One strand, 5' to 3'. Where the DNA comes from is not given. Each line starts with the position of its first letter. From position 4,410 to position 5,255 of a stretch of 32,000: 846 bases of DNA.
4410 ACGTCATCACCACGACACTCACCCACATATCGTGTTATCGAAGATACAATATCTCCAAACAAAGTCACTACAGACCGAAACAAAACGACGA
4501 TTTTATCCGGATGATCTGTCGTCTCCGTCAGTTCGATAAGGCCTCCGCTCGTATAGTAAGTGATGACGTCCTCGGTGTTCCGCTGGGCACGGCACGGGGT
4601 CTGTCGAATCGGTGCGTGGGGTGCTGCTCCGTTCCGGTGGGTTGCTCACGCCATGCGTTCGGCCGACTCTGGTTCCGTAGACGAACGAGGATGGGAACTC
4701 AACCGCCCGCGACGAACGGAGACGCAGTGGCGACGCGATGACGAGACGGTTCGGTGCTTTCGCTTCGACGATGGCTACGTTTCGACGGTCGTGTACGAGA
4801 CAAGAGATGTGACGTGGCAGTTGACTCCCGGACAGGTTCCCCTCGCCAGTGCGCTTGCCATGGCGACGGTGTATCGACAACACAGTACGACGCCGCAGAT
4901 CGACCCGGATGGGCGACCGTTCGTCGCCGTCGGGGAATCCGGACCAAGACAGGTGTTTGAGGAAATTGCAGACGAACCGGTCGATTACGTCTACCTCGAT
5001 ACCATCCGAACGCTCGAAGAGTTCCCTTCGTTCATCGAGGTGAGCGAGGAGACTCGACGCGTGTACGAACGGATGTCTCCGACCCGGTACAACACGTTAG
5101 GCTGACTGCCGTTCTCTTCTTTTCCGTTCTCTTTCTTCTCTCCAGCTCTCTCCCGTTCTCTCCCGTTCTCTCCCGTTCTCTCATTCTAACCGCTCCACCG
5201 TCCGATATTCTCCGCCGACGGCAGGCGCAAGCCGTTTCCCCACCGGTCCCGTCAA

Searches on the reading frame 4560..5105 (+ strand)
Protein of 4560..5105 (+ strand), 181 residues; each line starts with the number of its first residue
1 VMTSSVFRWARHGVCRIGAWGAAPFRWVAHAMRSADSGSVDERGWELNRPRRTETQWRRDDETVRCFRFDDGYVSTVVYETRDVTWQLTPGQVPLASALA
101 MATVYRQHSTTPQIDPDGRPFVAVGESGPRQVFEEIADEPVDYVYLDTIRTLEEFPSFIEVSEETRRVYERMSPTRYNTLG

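Call 5: search_protein_families(library=pfam, proteins=[window:4560-5105:+], max_evalue=0.01)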
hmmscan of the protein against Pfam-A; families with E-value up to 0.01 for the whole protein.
window:4560-5105:+ (181 aa): 0 families

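Call 6: search_protein_families(library=ncbifam, proteins=[window:4560-5105:+], max_evalue=0.01)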
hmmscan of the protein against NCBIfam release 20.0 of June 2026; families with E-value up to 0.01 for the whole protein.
window:4560-5105:+ (181 aa): 0 families

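Call 7: search_protein_families(library=padloc, proteins=[window:4560-5105:+], max_evalue=0.01)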
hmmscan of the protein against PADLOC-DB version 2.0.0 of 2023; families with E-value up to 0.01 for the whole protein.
window:4560-5105:+ (181 aa): 0 families

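Call 59: search_protein_representatives(protein=window:4653-5105:+)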
Query: 150 residues. Proteins with E-value up to 0.001 (for the whole library): 10; up to 1e-10: 10; up to 1e-30: 7. The best 10 are listed.
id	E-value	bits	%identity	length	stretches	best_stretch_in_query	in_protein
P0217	1.6e-47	177.3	63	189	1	19-146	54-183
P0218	1.4e-40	154.7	55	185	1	11-142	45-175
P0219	3.3e-38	147.0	53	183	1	11-145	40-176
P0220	3.1e-35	137.4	50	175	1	7-145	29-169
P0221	8.3e-35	136.0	45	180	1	10-146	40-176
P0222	1.9e-34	134.9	50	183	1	8-145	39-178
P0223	1.3e-33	132.2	48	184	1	9-149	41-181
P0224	1.7e-30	122.0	47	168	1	13-145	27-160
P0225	3.1e-30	121.2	48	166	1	9-145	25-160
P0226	8.1e-12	61.4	58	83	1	8-59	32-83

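Call 70: predict_structure(alignment_id=A4)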
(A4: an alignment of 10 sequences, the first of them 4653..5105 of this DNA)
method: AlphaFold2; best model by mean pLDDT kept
length: 150 residues; sequences in the alignment: 10
mean_pLDDT: 88.5   pTM: 0.84
mean pLDDT of the five models: 88.5, 87.8, 87.7, 87.3, 86.7
residues with pLDDT >= 90: 115; 70-90: 18; 50-70: 8; < 50: 9
segments of 3 or more residues with pLDDT < 50: 1-5, 146-148
pLDDT, mean of each block of 10 residues (from residue 1): 54 86 95 96 97 96 97 96 94 92 74 96 96 94 63
secondary structure, 60 per line:
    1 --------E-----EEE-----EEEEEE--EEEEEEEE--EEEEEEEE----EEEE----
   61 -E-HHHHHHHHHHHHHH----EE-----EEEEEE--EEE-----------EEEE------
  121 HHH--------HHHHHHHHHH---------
elements in order: E15-17 E23-28 E31-38 E41-48 E53-56 H64-77 E89-94 E97-99 E111-114 H132-141

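Call 72: fold_search(model_id=the predicted structure, library=pdb)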
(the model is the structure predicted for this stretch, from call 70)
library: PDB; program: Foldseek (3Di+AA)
matches with E <= 10: 394; with E <= 0.001: 0
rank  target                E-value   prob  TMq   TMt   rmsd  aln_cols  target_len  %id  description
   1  2w8b_B                9.0e-01  0.20  0.20  0.08  10.4        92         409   11  Crystal structure of processed TolB in complex with Pal (released 2009-02-17)
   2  5yp1_B                9.0e-01  0.08  0.17  0.05  12.7       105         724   13  Crystal structure of dipeptidyl peptidase IV (DPP IV) from Pseudoxanthomonas mexicana WO24 (released 2018-02-21)
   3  9a2l_MODEL_1_A        1.0e+00  0.21  0.21  0.08  10.9        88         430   10  Model of E. coli TolB by in-cell photo-crosslinking MS and deep learning (released 2023-02-24)
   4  2w8b_A                1.0e+00  0.15  0.19  0.08  11.2        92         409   11  Crystal structure of processed TolB in complex with Pal (released 2009-02-17)
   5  2hqs_B                1.1e+00  0.16  0.20  0.08  10.4        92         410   11  Crystal structure of TolB/Pal complex (released 2007-04-03)
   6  1crz                  1.1e+00  0.15  0.20  0.09  10.9        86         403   13  CRYSTAL STRUCTURE OF THE E. COLI TOLB PROTEIN (released 2000-08-16)
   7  4pwz_B                1.2e+00  0.14  0.19  0.08  10.9        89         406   12  Crystal structure of TolB protein from Yersinia pestis CO92 (released 2014-04-02)
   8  5yp1_D                1.4e+00  0.06  0.17  0.05  13.2       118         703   12  Crystal structure of dipeptidyl peptidase IV (DPP IV) from Pseudoxanthomonas mexicana WO24 (released 2018-02-21)
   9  6j66_A                1.4e+00  0.41  0.22  0.08   2.8        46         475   13  Chondroitin sulfate/dermatan sulfate endolytic 4-O-sulfatase (released 2019-07-10)
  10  6j66_B                1.4e+00  0.41  0.22  0.08   2.8        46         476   13  Chondroitin sulfate/dermatan sulfate endolytic 4-O-sulfatase (released 2019-07-10)
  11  2ojh                  1.4e+00  0.14  0.19  0.11  11.0        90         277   16  The structure of putative TolB from Agrobacterium tumefaciens (released 2007-02-27)
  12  2ecf                  1.4e+00  0.06  0.18  0.06  12.2       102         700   12  Crystal Structure of Dipeptidyl Aminopeptidase IV from Stenotrophomonas maltophilia (released 2008-02-26)
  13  7e8h_I                1.5e+00  0.02  0.13  0.05  14.8       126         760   12  CryoEM structure of human Kv4.2-DPP6S-KChIP1 complex (released 2021-10-13)
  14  6b12_B                1.6e+00  0.06  0.19  0.18   9.8       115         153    9  Structure of Tne2 in complex with Tni2 (released 2017-12-20)
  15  1ypr_A                1.7e+00  0.60  0.24  0.28   1.6        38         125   24  SACCHAROMYCES CEREVISIAE (YEAST) PROFILIN (released 1997-12-31)
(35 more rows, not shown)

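Call 84: find_related_loci(query=A4, collection=metagenome_contigs, flank=6000)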
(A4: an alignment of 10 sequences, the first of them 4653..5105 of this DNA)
Query A4 (150 aa) in metagenome_contigs; peptide patterns used: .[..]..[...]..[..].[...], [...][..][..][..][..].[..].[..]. (x = any residue, [..] = any of these).
139 stretches matched a pattern; 1 encode a relative of the query (tblastn E <= 1e-3); 1 distinct loci.
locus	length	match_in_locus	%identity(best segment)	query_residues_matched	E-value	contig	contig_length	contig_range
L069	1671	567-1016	84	1-150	2e-90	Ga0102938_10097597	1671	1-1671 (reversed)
